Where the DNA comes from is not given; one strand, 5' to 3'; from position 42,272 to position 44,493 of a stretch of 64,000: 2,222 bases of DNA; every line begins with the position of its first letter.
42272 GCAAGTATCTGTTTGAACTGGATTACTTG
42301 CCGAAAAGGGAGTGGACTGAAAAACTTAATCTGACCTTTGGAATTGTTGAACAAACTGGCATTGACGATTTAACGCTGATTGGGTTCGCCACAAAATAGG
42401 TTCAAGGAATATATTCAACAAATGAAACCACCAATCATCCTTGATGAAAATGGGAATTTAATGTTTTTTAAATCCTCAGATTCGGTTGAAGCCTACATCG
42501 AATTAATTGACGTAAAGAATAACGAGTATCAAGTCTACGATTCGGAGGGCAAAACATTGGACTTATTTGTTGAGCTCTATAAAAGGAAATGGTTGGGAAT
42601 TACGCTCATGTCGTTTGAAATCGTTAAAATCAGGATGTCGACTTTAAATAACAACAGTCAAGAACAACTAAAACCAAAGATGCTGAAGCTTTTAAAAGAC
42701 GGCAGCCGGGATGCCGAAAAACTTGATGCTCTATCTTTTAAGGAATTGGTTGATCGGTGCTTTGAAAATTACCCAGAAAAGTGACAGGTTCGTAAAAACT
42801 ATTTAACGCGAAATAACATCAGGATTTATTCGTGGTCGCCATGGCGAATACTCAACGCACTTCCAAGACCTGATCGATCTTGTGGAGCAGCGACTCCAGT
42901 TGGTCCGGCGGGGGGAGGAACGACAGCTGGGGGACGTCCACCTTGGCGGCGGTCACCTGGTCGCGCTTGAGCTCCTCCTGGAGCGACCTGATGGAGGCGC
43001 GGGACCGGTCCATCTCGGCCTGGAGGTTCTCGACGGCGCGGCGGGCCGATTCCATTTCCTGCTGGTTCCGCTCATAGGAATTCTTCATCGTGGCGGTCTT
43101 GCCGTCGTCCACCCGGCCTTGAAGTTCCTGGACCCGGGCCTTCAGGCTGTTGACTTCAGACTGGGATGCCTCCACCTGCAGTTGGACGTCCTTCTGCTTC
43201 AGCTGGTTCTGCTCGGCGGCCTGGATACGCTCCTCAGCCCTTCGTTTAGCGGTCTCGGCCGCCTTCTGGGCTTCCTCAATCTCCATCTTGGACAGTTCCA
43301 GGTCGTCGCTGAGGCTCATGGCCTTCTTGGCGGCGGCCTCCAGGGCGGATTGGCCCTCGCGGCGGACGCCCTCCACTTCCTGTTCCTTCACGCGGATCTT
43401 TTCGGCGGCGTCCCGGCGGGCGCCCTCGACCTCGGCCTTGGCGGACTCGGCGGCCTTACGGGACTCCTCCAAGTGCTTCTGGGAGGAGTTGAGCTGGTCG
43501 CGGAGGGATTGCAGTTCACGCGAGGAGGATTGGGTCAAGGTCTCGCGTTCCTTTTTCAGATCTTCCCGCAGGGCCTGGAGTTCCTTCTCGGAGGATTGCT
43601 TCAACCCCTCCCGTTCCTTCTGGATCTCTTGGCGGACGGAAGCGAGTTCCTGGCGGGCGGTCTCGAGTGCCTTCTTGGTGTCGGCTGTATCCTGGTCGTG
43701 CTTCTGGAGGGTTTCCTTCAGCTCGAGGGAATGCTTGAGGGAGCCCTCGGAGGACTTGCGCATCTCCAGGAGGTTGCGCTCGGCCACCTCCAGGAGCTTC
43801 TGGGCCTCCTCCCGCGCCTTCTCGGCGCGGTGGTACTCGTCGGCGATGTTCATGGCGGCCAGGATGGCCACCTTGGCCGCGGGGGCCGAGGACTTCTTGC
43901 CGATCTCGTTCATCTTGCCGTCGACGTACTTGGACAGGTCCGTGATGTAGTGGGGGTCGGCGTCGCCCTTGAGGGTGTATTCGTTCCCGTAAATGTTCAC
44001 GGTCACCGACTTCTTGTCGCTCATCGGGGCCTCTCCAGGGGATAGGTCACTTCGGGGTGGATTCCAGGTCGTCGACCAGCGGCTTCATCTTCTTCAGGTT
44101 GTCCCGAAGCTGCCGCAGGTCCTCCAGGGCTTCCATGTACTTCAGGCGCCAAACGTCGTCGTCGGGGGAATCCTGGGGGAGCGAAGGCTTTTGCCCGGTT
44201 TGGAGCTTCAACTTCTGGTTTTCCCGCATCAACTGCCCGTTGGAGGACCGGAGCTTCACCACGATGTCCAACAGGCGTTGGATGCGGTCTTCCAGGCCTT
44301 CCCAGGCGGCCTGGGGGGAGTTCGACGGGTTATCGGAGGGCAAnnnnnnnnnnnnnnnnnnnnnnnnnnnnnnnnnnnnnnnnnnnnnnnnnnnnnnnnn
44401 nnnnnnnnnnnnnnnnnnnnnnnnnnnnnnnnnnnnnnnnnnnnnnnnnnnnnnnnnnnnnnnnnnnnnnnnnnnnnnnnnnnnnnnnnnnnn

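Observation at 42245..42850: Roughly 600-bp AT-rich island containing an orphan ORF and replacing the 3' end of the PA14-domain gene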

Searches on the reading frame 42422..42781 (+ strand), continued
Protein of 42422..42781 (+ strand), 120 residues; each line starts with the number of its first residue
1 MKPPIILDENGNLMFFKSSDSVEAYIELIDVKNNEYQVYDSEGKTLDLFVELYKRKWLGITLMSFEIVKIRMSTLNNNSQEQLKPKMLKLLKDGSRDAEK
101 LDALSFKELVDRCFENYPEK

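Call 50: search_protein_families(library=pfam, proteins=[L074:9691-10596:+, L070:2-421:+, L074:7554-7997:+, L075:616-966:+], max_evalue=0.1)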
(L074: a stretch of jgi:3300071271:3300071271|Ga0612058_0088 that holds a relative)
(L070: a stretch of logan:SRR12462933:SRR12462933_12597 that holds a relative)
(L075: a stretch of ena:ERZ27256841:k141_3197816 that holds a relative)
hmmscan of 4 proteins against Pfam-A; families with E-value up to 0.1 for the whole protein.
L074:9691-10596:+ (302 aa): 3 families
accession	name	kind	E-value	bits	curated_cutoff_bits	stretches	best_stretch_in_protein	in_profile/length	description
PF17780.6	OCRE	-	0.0012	19.2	24.7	1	108-136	12-42/52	OCRE domain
PF03527.20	RHS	-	0.051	13.9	27.9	0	54-86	1-33/38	RHS protein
PF15232.11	DUF4585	-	0.085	13.4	27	0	108-134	16-42/73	Domain of unknown function (DUF4585)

L070:2-421:+ (140 aa): 0 families

L074:7554-7997:+ (148 aa): 0 families

L075:616-966:+ (117 aa): 0 families

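Call 51: search_protein_families(library=ncbifam, proteins=[L074:9691-10596:+, L070:2-421:+, L074:7554-7997:+], max_evalue=0.1)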
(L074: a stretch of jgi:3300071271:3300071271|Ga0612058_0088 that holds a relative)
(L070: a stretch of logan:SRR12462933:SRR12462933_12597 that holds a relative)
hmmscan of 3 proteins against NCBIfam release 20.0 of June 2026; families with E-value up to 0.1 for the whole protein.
L074:9691-10596:+ (302 aa): 2 families
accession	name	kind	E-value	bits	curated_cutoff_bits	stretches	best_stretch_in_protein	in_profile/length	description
TIGR03696.1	Rhs_assc_core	domain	1.2e-26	93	32.5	1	94-163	12-76/76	RHS repeat-associated core domain-containing protein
NF041261.1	RHS_core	equivalog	1.3e-22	79.6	2000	1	48-163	1153-1261/1261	RHS element core protein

L070:2-421:+ (140 aa): 1 family
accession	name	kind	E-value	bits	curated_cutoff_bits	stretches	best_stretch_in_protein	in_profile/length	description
TIGR03696.1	Rhs_assc_core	domain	3.4e-07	30.7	32.5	1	1-28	49-76/76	RHS repeat-associated core domain-containing protein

L074:7554-7997:+ (148 aa): 0 families
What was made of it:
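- The upstream proteins hit TIGR03696 Rhs_assc_core (call 51).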

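Call 54: find_encoding_contigs(protein=P0009, flank=6000, max_places=6)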
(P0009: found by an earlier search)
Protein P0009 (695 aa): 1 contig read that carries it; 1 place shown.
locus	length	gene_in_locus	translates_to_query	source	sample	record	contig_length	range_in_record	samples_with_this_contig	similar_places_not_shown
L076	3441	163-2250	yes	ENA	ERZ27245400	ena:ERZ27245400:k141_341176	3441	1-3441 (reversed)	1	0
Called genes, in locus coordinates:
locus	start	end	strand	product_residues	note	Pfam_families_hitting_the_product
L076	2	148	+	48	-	?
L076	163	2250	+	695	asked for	PF07691:PA14 (weak)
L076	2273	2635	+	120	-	-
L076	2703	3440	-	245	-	?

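Call 55: find_encoding_contigs(protein=P0007, flank=6000, max_places=6)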
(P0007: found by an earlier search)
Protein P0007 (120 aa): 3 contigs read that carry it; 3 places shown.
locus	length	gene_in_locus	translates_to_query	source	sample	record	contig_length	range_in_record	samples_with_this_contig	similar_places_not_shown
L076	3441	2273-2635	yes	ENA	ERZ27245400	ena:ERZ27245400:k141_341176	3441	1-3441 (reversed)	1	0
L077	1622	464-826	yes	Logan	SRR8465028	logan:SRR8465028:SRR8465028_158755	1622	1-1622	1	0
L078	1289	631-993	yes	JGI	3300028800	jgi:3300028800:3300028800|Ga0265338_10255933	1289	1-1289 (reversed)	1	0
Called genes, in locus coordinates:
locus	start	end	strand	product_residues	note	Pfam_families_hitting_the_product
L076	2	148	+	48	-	?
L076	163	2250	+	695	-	PF07691:PA14 (weak)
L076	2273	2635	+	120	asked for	-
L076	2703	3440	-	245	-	?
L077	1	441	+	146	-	?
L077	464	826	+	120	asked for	-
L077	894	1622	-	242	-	?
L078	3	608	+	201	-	?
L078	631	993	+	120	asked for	-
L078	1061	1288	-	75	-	?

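Call 62: find_related_loci(query=A3, collection=viral_contigs, flank=6000)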
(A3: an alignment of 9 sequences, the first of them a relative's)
Query A3 (122 aa) in viral_contigs; peptide patterns used: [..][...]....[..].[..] (x = any residue, [..] = any of these).
38 stretches matched a pattern, but none encodes a relative of the query by tblastn (E <= 1e-3).

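Call 63: list_cluster_members(proteins=[P0026, P0029, P0031, P0034, P0035, P0042, P0047, P0050, P0084, P0095])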
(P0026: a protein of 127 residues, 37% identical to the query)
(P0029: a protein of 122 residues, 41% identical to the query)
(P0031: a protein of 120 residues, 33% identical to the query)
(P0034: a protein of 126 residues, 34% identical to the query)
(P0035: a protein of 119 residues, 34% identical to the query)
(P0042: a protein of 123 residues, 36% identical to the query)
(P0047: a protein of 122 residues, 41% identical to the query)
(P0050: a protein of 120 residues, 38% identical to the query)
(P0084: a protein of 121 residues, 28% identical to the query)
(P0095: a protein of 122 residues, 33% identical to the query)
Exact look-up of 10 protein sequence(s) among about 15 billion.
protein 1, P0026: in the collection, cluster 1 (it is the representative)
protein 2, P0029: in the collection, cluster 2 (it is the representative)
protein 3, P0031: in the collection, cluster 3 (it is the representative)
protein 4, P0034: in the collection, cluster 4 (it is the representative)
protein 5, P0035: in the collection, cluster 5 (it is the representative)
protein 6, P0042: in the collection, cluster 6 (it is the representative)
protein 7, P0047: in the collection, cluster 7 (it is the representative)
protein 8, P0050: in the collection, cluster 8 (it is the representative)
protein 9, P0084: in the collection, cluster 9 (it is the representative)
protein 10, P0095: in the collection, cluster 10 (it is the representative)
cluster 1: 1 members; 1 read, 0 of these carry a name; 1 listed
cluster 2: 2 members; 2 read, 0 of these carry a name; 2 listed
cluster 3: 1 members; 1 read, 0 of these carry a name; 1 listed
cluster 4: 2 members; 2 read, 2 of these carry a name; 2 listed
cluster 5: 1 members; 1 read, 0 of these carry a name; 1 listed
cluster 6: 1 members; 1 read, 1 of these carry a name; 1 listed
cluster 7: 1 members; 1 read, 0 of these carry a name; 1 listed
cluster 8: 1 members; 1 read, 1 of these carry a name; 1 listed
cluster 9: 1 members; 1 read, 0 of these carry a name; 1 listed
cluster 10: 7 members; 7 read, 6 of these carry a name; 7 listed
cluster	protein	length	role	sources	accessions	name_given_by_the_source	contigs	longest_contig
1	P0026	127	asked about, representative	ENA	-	-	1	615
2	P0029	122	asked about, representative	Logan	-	-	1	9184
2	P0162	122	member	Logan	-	-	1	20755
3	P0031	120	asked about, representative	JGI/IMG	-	-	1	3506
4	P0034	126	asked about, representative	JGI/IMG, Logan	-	hypothetical protein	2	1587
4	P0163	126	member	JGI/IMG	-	hypothetical protein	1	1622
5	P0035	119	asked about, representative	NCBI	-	-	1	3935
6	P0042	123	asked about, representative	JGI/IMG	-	hypothetical protein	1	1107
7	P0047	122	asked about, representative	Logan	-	-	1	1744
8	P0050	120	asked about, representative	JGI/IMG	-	hypothetical protein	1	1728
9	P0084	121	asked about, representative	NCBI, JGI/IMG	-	-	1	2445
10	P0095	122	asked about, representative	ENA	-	-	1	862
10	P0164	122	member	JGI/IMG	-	hypothetical protein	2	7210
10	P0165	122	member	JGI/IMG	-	hypothetical protein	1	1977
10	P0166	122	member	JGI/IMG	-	hypothetical protein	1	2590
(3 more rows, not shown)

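Call 64: find_encoding_contigs(protein=P0162, flank=8000, max_places=3)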
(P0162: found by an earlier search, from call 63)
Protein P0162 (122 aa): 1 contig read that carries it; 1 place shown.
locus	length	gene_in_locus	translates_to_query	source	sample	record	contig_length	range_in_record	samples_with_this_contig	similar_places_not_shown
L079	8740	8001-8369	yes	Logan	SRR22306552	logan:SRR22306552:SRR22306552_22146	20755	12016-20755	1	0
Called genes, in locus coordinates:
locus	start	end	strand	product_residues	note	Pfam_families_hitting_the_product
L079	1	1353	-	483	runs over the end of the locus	PF01139:RtcB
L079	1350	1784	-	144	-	PF01951:Archease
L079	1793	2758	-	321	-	PF13085:Fer2_3, PF00111:Fer2 (faint), PF13187:Fer4_9 (faint), PF00037:Fer4 (faint), PF13746:Fer4_18 (faint), PF13237:Fer4_10, PF12838:Fer4_7 (weak), PF13183:Fer4_8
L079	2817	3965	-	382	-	PF00557:Peptidase_M24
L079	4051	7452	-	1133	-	PF05170:AsmA, PF05359:DUF748, PF13116:YhdP, PF05170:AsmA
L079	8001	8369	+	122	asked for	-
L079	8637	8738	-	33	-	?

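Call 65: find_encoding_contigs(protein=P0164, flank=8000, max_places=4)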
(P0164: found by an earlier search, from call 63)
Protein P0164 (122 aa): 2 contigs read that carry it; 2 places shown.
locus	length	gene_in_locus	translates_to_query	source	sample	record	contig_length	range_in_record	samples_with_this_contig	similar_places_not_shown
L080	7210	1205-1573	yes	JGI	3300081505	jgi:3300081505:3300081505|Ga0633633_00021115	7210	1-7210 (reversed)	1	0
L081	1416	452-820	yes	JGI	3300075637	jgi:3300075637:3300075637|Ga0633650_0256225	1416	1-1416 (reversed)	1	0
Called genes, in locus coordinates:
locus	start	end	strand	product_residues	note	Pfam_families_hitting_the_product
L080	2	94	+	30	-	?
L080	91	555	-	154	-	PF06718:DUF1203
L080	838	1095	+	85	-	-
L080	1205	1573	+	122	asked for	-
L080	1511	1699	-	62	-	-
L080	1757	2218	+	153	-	PF13673:Acetyltransf_10 (faint), PF00583:Acetyltransf_1, PF13508:Acetyltransf_7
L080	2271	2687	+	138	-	-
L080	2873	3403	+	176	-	PF05163:DinB, PF12867:DinB_2 (weak)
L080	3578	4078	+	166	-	-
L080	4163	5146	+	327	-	PF00561:Abhydrolase_1, PF12146:Hydrolase_4, PF12697:Abhydrolase_6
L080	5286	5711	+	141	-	PF04237:YjbR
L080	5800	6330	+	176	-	PF13302:Acetyltransf_3, PF00583:Acetyltransf_1 (weak)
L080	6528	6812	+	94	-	-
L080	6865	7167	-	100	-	-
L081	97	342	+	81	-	-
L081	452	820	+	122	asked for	-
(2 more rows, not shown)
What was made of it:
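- Lone copies occur among housekeeping genes in L079 and L080 (calls 64, 65).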

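Call 76: search_solved_structures(query=L074:7554-7997:+, max_evalue=1)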
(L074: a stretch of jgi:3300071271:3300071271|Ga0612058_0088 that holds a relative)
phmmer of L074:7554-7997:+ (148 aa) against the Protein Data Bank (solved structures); distinct sequences matched with E-value up to 1: 0.

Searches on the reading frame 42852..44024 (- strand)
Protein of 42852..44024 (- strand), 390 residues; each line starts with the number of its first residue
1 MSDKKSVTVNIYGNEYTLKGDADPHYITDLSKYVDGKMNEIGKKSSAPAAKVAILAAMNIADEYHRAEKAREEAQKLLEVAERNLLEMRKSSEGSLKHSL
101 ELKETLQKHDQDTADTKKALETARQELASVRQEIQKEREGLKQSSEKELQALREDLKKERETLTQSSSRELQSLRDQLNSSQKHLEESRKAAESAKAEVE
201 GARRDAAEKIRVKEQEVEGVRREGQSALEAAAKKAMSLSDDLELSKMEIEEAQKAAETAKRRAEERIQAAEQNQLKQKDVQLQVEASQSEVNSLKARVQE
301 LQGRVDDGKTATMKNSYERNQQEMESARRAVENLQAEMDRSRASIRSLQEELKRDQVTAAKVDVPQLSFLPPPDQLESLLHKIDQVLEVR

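Call 4: search_protein_families(library=pfam, proteins=[window:42852-44024:-], max_evalue=0.1)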
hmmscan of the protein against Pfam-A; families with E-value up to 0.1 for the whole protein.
window:42852-44024:- (390 aa): 2 families
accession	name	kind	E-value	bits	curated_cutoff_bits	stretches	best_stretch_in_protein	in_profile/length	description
PF05164.18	ZapA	-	4.9e-12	46.4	23.8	1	7-91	1-76/88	Cell division protein ZapA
PF09036.15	Bcr-Abl_Oligo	-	0.042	14.3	23.1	1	329-356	24-51/73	Bcr-Abl oncoprotein oligomerisation domain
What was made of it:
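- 42852..44024 (-): Convergent ZapA-domain gene (390 aa) forming the right flank. SNPs among island-carrying contigs cluster at 42921-43005. Pfam ZapA E=4.9e-12 (call 4).
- Checked: The convergent gene 42852..44024 (-) has a ZapA domain, E=4.9e-12 (call 4).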

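Call 22: find_encoding_contigs(protein=window:42852-44024:-, flank=6000, max_places=10)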
Protein window:42852-44024:- (390 aa): no gene with exactly this product is on record in the collection.

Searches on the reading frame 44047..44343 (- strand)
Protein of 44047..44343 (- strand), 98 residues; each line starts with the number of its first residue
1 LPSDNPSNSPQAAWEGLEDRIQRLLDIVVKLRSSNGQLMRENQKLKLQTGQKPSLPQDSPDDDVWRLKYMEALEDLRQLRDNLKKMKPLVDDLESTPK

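Call 24: find_encoding_contigs(protein=window:44047-44343:-, flank=6000, max_places=10)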
Protein window:44047-44343:- (98 aa): 6 contigs read that carry it; 6 places shown.
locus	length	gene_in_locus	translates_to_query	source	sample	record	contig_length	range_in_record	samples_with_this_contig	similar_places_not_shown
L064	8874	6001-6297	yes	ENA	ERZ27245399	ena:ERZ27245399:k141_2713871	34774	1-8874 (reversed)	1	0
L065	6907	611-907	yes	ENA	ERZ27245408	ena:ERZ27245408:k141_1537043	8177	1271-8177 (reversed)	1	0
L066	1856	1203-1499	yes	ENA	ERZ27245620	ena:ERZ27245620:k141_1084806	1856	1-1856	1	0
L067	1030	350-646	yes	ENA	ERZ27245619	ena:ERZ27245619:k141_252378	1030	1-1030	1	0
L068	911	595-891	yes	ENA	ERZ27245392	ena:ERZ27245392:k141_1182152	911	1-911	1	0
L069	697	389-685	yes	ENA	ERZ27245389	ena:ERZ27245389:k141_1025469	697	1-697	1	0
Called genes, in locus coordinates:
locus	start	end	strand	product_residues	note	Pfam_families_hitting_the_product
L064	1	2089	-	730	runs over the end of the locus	PF13231:PMT_2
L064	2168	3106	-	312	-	PF03462:PCRF, PF00472:RF-1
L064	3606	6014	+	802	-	PF01588:tRNA_bind, PF03483:B3_4, PF03484:B5, PF17759:tRNA_synthFbeta, PF03147:FDX-ACB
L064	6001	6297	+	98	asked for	-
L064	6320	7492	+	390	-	-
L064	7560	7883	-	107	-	-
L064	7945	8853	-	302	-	PF07691:PA14 (weak)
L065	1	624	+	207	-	?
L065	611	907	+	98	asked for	-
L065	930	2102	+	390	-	-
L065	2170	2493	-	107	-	-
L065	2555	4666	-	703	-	PF07691:PA14 (weak)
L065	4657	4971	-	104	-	PF13428:TPR_14 (faint), PF13432:TPR_16 (faint), PF14559:TPR_19 (weak), PF13431:TPR_17 (faint), PF07719:TPR_2 (faint), PF13174:TPR_6 (faint)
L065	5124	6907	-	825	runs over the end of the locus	PF00343:Phosphorylase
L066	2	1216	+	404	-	?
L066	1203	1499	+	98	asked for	-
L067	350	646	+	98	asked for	-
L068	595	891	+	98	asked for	-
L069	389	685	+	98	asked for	-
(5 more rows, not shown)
